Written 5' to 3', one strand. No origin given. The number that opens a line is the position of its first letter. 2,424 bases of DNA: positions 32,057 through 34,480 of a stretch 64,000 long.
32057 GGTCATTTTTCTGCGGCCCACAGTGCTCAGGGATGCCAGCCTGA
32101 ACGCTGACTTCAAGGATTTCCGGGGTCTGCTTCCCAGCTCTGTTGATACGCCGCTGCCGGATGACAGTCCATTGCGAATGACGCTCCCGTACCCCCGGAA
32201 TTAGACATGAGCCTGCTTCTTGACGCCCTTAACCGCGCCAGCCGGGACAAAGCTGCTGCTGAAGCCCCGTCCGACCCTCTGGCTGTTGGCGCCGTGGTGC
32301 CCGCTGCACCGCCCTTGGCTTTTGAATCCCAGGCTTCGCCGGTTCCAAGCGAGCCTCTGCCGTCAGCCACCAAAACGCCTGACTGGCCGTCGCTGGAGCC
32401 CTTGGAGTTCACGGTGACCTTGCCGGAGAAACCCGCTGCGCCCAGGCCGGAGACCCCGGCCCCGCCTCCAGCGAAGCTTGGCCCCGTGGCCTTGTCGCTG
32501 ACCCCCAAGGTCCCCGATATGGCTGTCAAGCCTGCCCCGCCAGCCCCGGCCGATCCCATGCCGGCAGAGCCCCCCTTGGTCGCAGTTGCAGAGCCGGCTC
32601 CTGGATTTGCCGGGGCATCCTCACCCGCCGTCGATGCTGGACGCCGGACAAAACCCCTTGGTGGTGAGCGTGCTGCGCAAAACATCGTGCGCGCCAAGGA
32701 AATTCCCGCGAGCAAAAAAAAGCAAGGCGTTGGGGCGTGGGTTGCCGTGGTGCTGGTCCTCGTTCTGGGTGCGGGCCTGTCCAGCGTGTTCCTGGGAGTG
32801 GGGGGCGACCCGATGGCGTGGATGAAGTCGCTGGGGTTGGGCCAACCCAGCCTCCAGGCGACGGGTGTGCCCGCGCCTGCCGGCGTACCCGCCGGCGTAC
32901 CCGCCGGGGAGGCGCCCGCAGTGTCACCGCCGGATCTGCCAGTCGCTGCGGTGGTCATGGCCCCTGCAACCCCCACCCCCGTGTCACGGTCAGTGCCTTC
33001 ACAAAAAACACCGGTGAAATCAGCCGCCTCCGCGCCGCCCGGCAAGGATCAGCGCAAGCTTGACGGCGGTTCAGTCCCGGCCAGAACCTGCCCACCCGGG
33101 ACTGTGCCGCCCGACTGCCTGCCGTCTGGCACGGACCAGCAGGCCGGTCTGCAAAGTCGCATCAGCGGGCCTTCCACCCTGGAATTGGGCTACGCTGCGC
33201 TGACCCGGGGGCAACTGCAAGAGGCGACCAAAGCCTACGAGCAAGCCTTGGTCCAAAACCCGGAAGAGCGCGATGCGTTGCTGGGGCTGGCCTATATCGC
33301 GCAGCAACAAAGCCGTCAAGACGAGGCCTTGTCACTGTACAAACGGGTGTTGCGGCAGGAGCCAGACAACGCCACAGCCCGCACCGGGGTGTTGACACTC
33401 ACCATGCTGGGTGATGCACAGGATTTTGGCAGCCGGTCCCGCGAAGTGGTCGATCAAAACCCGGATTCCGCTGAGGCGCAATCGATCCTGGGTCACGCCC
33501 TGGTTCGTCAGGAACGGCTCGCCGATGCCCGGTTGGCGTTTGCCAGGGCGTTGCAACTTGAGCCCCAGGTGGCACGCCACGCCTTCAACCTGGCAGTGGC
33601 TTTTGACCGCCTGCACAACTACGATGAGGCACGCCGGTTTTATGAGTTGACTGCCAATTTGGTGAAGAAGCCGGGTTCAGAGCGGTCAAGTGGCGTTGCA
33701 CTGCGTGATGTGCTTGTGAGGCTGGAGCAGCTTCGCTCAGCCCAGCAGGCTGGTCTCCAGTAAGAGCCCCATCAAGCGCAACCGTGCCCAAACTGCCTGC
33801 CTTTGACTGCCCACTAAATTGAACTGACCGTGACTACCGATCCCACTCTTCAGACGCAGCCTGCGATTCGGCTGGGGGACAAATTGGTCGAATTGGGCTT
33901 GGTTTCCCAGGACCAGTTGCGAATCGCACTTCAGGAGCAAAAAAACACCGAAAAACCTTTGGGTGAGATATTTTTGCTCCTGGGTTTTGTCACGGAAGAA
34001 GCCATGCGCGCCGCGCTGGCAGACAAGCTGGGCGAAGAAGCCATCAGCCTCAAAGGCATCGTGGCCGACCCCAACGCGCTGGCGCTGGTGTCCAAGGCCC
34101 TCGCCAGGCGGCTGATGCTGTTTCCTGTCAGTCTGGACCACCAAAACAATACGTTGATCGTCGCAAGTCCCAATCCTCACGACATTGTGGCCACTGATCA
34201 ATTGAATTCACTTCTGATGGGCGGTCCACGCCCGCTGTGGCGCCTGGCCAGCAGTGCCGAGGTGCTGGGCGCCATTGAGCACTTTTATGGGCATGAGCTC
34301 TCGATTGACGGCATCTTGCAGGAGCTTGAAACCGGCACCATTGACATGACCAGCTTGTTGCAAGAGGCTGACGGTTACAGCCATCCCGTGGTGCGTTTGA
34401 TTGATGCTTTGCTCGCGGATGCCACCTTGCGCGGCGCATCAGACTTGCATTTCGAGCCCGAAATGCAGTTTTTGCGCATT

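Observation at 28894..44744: Second, self-contained type IV filament locus (MSHA/T2SS-like) with an embedded two-component system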

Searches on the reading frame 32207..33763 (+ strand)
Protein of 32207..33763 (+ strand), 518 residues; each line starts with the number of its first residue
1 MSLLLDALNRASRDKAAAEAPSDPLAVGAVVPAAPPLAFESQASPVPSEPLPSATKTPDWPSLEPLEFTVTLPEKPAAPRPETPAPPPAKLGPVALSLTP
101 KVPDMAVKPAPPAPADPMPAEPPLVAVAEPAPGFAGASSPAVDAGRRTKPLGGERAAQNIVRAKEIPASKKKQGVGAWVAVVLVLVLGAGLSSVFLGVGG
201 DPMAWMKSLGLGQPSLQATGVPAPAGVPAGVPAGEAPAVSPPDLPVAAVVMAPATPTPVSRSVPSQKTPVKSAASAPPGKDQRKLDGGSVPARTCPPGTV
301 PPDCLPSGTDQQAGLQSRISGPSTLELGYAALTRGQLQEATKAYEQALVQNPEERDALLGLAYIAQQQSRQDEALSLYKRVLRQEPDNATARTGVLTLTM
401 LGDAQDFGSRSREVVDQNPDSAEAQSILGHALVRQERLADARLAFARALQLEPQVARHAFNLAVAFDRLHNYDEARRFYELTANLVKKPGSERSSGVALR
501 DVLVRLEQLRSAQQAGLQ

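Call 4: search_protein_families(library=pfam, proteins=[window:32207-33763:+], max_evalue=0.01)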
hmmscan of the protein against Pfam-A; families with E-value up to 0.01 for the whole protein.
window:32207-33763:+ (518 aa): 18 families
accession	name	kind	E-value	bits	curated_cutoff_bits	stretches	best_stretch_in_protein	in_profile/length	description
PF13432.12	TPR_16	-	1.6e-16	60.8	32.7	3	325-389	1-65/65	Tetratricopeptide repeat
PF07719.23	TPR_2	-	2.8e-16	58.7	27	2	422-454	1-33/34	Tetratricopeptide repeat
PF00515.34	TPR_1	-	2.9e-15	55.8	27.8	2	356-388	2-34/34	Tetratricopeptide repeat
PF14559.12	TPR_19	-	1.8e-12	47.8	25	2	332-391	2-61/68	Tetratricopeptide repeat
PF13431.12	TPR_17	-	4e-11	42.7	24.4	0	445-476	2-33/34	Tetratricopeptide repeat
PF13414.12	TPR_11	-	2.3e-10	40.4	26.8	1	331-368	4-41/42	TPR repeat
PF13428.12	TPR_14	-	1.1e-09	38.5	23.5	2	325-363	5-43/44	Tetratricopeptide repeat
PF13424.12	TPR_12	-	1.4e-09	38.4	30.1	1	421-482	2-71/77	Tetratricopeptide repeat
PF23914.1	TPR_CcmH_CycH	-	6.6e-09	36.2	42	2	327-391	56-123/158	Cytochrome c-type biogenesis protein H TPR domain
PF13181.12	TPR_8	-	2.6e-08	33.8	25.7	0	326-348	6-28/34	Tetratricopeptide repeat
PF13176.12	TPR_7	-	1.5e-07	31.4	27.9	0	357-388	1-32/36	Tetratricopeptide repeat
PF13174.12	TPR_6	-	0.00017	22.5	26.3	1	356-387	1-32/33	Tetratricopeptide repeat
PF13374.12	TPR_10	-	0.0002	21.7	27.5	0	357-383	4-30/42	Tetratricopeptide repeat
PF12895.13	ANAPC3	-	0.00022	21.9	27.2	0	335-389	3-56/82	Anaphase-promoting complex, cyclosome, subunit 3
PF16918.11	PknG_TPR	-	0.0064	15.8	27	1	328-395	135-201/340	Protein kinase G tetratricopeptide repeat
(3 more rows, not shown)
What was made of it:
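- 32207..33763 (+): g03: membrane-anchored TPR protein with a Pro/Ala-rich linker (MshN position). TPR families (call 4).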

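Call 6: search_protein_families(library=ncbifam, proteins=[window:32207-33763:+], max_evalue=0.01)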
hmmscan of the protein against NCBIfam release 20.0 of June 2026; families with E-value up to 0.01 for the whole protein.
window:32207-33763:+ (518 aa): 24 families
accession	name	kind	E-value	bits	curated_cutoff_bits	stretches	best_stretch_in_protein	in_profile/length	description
TIGR02917.1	PEP_TPR_lipo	equivalog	6.5e-17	60.7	312.2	2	327-391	131-195/899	XrtA/PEP-CTERM system TPR-repeat protein PrsT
TIGR02552.1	LcrH_SycD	equivalog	1.7e-14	53.7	104.8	2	417-488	13-84/136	SycD/LcrH family type III secretion system chaperone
NF040959.1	MamA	equivalog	3.1e-13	49.6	200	1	325-391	75-141/204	magnetosome protein MamA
TIGR02521.1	type_IV_pilW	equivalog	5.1e-13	49.1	154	2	324-391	34-101/234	type IV pilus biogenesis/stability protein PilW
NF033762.1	social_mot_Tgl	equivalog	8.9e-13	48.1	225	2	324-395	34-106/252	social motility TPR repeat lipoprotein Tgl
NF033758.1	gliding_GltE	equivalog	5e-11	42.2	225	1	326-452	91-218/411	adventurous gliding motility TPR repeat lipoprotein GltE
TIGR00540.1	TPR_hemY_coli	hypoth_equivalog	7.3e-10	38.1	142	2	412-480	316-383/385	heme biosynthesis-associated TPR protein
TIGR02795.1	tol_pal_ybgF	equivalog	1.3e-09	38.6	90.1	1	325-392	43-113/119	tol-pal system protein YbgF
NF033920.0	C39_PA2778_fam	equivalog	4.1e-09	36.2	150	2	333-390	168-225/255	PA2778 family cysteine peptidase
NF008520.0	PRK11447.1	equivalog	4.3e-08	31.4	858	1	326-396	356-426/1157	cellulose synthase complex outer membrane protein BcsC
TIGR03939.1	PGA_TPR_OMP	equivalog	6.1e-08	31.4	366.65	1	334-485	66-217/800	poly-beta-1,6 N-acetyl-D-glucosamine export porin PgaA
NF008757.0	PRK11788.1-5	equivalog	1.3e-07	31.2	363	1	325-485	184-347/388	lipopolysaccharide assembly protein LapB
NF008017.0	PRK10747.1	equivalog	8.7e-07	28.1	608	1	410-477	316-382/398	protoheme IX biogenesis protein HemY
NF052304.1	CdsG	equivalog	1.3e-06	28.7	170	1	325-401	12-87/133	CdsG family type III secretion system protein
NF007468.0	PRK10049.1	equivalog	2.8e-06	25.8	1043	1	336-454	116-233/817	poly-beta-1,6 N-acetyl-D-glucosamine export porin PgaA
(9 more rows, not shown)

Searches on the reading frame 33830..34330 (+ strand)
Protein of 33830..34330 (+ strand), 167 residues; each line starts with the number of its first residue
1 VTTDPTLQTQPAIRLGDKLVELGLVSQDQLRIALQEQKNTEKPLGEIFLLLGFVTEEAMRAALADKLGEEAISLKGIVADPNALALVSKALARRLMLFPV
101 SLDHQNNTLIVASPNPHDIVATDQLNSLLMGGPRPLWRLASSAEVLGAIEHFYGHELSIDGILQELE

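Call 77: search_solved_structures(query=window:33830-34330:+, max_evalue=0.001, show_alignments=2)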
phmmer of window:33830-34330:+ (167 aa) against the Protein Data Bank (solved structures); distinct sequences matched with E-value up to 0.001: 16.
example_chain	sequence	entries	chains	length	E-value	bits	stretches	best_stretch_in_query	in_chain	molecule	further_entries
6f8l_G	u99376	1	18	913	3.8e-31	111.6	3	5-121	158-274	Type IV pilus assembly protein PilF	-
5htl_A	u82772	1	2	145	1.2e-13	54.8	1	14-126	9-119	MSHA biogenesis protein MshE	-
5zfr_A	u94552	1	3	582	1.2e-11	48.3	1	11-167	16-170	Type IV pilus biogenesis ATPase PilB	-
6olj_C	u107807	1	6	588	2.1e-11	47.5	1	11-167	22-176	Type IV pilus biogenesis ATPase PilB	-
5tsg_B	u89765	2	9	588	2.1e-11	47.5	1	11-167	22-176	Type IV pilus biogenesis ATPase PilB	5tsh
3jc8_Ba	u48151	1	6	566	3.5e-11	46.8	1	14-156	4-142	Type IV-A pilus assembly ATPase PilB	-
8pfa_A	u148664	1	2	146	5.9e-11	46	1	10-121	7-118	c-di-GMP binding domain of the ATPase enzyme PilF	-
9glg_A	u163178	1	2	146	1.5e-10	44.7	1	10-121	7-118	ATP-binding motif-containing protein pilF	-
8pdk_A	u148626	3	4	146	1.5e-10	44.7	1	10-121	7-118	c-di-GMP binding domain of the ATPase enzyme PilF | ATP-binding motif-containing protein pilF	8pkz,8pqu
6ejf_J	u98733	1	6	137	2.7e-10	43.9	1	12-121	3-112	Type IV pilus assembly protein PilF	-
9gl5_A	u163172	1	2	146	4e-10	43.3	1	10-121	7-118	ATP-binding motif-containing protein pilF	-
8pe0_A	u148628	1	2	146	5.1e-10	43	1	10-121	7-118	c-di-GMP binding domain of the ATPase enzyme PilF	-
9g1w_A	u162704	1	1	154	8.9e-10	42.2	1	13-130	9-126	Type IV pilus assembly ATPase PilB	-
6ejf_G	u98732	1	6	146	3.9e-09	40.1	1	14-130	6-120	Type IV pilus assembly protein PilF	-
7lkm_A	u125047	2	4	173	8.5e-05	26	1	16-125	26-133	Pilus biogenesis protein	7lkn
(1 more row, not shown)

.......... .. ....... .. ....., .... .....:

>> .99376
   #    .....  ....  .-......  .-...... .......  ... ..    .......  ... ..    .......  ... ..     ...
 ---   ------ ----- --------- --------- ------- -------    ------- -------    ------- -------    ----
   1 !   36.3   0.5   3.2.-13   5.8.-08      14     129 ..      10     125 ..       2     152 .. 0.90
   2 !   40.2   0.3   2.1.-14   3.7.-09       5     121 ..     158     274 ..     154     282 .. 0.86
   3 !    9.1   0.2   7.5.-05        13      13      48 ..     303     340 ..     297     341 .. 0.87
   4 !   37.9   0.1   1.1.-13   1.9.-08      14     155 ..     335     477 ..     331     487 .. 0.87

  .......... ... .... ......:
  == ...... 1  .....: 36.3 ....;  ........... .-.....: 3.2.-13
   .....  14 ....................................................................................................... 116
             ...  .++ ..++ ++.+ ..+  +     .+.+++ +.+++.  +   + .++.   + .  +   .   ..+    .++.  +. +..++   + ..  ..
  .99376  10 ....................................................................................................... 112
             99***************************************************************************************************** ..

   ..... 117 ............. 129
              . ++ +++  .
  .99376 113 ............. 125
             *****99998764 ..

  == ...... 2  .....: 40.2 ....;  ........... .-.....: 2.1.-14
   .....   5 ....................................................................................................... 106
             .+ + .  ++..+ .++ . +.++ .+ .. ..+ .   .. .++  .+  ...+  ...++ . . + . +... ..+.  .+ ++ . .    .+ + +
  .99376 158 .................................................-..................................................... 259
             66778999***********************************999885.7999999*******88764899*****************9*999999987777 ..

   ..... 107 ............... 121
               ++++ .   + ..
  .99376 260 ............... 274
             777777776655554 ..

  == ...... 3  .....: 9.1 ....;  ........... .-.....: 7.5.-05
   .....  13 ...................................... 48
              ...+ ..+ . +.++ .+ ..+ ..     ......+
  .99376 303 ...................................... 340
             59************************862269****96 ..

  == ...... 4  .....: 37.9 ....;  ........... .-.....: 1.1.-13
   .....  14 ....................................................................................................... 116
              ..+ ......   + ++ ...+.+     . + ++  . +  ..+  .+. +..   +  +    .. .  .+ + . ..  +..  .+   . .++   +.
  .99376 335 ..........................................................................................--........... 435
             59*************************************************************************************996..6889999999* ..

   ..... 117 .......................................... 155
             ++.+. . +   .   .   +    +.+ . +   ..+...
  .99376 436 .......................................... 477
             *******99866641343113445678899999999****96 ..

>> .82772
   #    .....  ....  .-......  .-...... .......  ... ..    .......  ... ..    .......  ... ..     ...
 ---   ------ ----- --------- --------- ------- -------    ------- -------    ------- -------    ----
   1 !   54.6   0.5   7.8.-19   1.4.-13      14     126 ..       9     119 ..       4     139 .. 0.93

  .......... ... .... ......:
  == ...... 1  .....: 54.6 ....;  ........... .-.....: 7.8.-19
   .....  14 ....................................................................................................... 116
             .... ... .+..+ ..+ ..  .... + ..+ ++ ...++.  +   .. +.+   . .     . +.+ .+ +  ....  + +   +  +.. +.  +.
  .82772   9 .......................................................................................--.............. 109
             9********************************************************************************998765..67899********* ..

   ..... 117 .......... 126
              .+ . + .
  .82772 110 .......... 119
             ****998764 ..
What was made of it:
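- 33830..35548 (+): g04: extension ATPase (GspE/PilB/MshE superfamily) with an N-terminal MshEN c-di-GMP-binding domain. 5HTL MshE-N E 1e-13 (call 77).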
